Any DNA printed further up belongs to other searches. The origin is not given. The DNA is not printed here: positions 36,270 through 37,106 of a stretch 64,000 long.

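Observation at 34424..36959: Cytoplasmic subtilisin-P-domain protease head-to-head with a free-standing copy of its own pro-domain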

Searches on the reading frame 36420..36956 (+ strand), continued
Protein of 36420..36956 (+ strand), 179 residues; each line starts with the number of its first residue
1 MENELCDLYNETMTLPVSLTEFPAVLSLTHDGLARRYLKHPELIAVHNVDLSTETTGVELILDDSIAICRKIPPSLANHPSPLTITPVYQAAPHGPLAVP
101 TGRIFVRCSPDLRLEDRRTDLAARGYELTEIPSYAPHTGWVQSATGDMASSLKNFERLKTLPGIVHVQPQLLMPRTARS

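Call 54: list_cluster_members(proteins=[P0109, P0127, P0137, P0141, P0107, P0140, P0146, L006:9209-9742:-, L065:4001-4465:+, window:36420-36956:+])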
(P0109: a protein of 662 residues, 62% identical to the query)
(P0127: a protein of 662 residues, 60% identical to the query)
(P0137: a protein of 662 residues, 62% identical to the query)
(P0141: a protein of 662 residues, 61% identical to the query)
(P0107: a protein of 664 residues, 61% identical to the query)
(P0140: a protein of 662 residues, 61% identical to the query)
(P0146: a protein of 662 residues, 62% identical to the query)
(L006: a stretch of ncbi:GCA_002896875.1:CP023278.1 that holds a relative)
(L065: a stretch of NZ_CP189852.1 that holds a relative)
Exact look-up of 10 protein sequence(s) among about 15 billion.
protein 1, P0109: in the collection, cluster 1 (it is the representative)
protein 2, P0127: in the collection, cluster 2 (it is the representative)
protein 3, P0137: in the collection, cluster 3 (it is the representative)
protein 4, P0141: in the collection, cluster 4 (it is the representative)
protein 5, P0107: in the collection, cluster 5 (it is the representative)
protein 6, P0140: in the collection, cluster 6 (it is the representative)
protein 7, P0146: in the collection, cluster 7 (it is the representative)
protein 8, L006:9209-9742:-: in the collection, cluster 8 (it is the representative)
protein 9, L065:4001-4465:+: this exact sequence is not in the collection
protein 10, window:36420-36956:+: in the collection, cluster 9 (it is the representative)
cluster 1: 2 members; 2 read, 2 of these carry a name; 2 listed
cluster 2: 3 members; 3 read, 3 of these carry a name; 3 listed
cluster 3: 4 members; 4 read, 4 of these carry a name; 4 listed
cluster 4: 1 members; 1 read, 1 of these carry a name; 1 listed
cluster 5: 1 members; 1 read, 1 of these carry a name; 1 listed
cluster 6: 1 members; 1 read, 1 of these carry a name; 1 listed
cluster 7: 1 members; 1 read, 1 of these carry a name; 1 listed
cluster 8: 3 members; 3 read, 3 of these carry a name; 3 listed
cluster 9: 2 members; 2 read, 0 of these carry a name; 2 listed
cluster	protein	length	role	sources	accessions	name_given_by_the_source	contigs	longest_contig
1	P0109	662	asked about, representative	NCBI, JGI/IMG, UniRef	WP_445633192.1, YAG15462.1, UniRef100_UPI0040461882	Peptidase S8 [Nostoc sp. DSM 114161] | subtilisin family serine protease | S8 family serine peptidase n=1 Tax=Nostoc sp. DSM 114161 TaxID=3440143 RepID=UPI0040461882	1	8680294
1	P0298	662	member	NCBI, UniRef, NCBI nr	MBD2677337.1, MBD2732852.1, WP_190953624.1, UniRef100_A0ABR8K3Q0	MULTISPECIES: S8 family serine peptidase [Nostoc] | S8 family serine peptidase n=1 Tax=Nostoc paludosum FACHB-159 TaxID=2692908 ...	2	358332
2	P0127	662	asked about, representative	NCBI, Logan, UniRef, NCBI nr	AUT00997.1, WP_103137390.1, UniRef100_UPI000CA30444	peptidase S8 [Nostoc sp. CENA543] | S8 family serine peptidase n=1 Tax=Nostoc sp. CENA543 TaxID=1869241 RepID=UPI000CA30444 | S8 family serine peptidase [Nostoc sp. CENA543]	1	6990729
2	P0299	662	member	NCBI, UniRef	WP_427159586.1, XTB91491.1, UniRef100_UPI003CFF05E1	S8 family serine peptidase [Aliinostoc sp. HNIBRCY26] | S8 family serine peptidase n=1 Tax=Aliinostoc sp. HNIBRCY26 TaxID=3418997 ...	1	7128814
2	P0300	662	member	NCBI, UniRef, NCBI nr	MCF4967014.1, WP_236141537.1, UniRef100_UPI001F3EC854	S8 family serine peptidase [Nostoc sp. CMAA1605] | S8 family serine peptidase n=1 Tax=Nostoc sp. CMAA1605 TaxID=2055159 RepID=UPI001F3EC854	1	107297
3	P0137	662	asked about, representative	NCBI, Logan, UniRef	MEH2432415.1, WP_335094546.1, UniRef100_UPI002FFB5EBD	MAG: S8 family serine peptidase [Nostoc sp.] | S8 family serine peptidase n=1 Tax=Nostoc sp. TaxID=1180 RepID=UPI002FFB5EBD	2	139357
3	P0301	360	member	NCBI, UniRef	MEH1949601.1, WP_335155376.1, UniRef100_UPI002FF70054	MAG: S8 family serine peptidase, partial [Nostoc sp.] | S8 family serine peptidase n=1 Tax=Nostoc sp. TaxID=1180 RepID=UPI002FF70054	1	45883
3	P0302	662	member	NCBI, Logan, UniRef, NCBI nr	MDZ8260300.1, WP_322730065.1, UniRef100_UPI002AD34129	S8 family serine peptidase [Nostoc sp. ChiQUE01b] | S8 family serine peptidase n=1 Tax=Nostoc sp. ChiQUE01b TaxID=3075376 RepID=UPI002AD34129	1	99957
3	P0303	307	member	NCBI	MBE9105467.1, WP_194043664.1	S8 family serine peptidase, partial [Nostoc cf. edaphicum LEGE 07299]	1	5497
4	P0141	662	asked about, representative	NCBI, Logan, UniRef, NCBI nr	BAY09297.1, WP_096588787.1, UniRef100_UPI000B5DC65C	S8 family serine peptidase [Calothrix sp. NIES-2098] | S8 family serine peptidase n=1 Tax=Calothrix sp. NIES-2098 TaxID=1954171 ... | peptidase S8/S53 [Calothrix sp. NIES-2098]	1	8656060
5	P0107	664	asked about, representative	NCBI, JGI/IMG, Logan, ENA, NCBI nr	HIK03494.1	MAG TPA: S8 family serine peptidase [Trichormus sp. M33_DOE_039] | S8 family serine peptidase [Trichormus sp. M33_DOE_039]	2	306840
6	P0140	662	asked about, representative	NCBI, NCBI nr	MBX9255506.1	S8 family serine peptidase [Desmonostoc muscorum CCALA 125]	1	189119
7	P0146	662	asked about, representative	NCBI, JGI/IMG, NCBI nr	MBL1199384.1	MAG: S8 family serine peptidase [Nostoc sp. GBBB01] | subtilisin family serine protease | S8 family serine peptidase [Nostoc sp. GBBB01]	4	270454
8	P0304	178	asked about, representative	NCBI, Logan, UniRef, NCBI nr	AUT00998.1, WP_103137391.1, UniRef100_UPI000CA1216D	hypothetical protein CLI64_11630 [Nostoc sp. CENA543] | hypothetical protein n=1 Tax=Nostoc sp. CENA543 TaxID=1869241 RepID=UPI000CA1216D | hypothetical protein [Nostoc sp. CENA543]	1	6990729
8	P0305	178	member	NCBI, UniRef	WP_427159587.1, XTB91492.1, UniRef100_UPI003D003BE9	hypothetical protein ACQFX9_26795 [Aliinostoc sp. HNIBRCY26] | hypothetical protein n=1 Tax=Aliinostoc sp. HNIBRCY26 TaxID=3418997 RepID=UPI003D003BE9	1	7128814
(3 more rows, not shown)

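Call 79: search_protein_families(library=pfam, alignment_id=A6, max_evalue=0.00001)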
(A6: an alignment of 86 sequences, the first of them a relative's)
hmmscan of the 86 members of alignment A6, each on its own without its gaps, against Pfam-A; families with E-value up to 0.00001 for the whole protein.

A. member 1, L011:2-1258:- (419 aa): 1 family
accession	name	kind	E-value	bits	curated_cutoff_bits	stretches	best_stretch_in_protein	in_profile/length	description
PF09994.14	T6SS_Tle1-like_cat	-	2.1e-71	241.1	27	1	2-269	1-286/287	T6SS, Phospholipase effector Tle1-like, catalytic domain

B. families by the number of members that match (of 86 scanned): 109 families (the first 25 are shown)
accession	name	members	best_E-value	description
PF02518.31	HATPase_c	4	3.1e-32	Histidine kinase-, DNA gyrase B-, and HSP90-like ATPase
PF00512.31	HisKA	4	6.8e-23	His Kinase A (phospho-acceptor) domain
PF01425.27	Amidase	2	4e-114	Amidase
PF07991.19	KARI_N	2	1.5e-79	Acetohydroxy acid isomeroreductase, NADPH-binding domain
PF01450.25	KARI_C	2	2.7e-66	Ketol-acid reductoisomerase, C-terminal domain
PF01578.25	Cytochrom_C_asm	2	2.9e-46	Cytochrome C assembly protein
PF01590.32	GAF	2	2.3e-41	GAF domain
PF13492.12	GAF_3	2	7.7e-35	GAF domain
PF14436.11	EndoU_bacteria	2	4.5e-33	Bacterial EndoU nuclease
PF03328.21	HpcH_HpaI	2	1.8e-31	HpcH/HpaI aldolase/citrate lyase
PF00355.32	Rieske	2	6.1e-19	Rieske [2Fe-2S] domain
PF13806.12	Rieske_2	2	1.8e-18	Rieske-like [2Fe-2S] domain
PF01575.25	MaoC_dehydratas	2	4.5e-14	MaoC like domain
PF13620.12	CarboxypepD_reg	2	9.8e-12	Carboxypeptidase regulatory-like domain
PF08448.16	PAS_4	2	7.2e-10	PAS fold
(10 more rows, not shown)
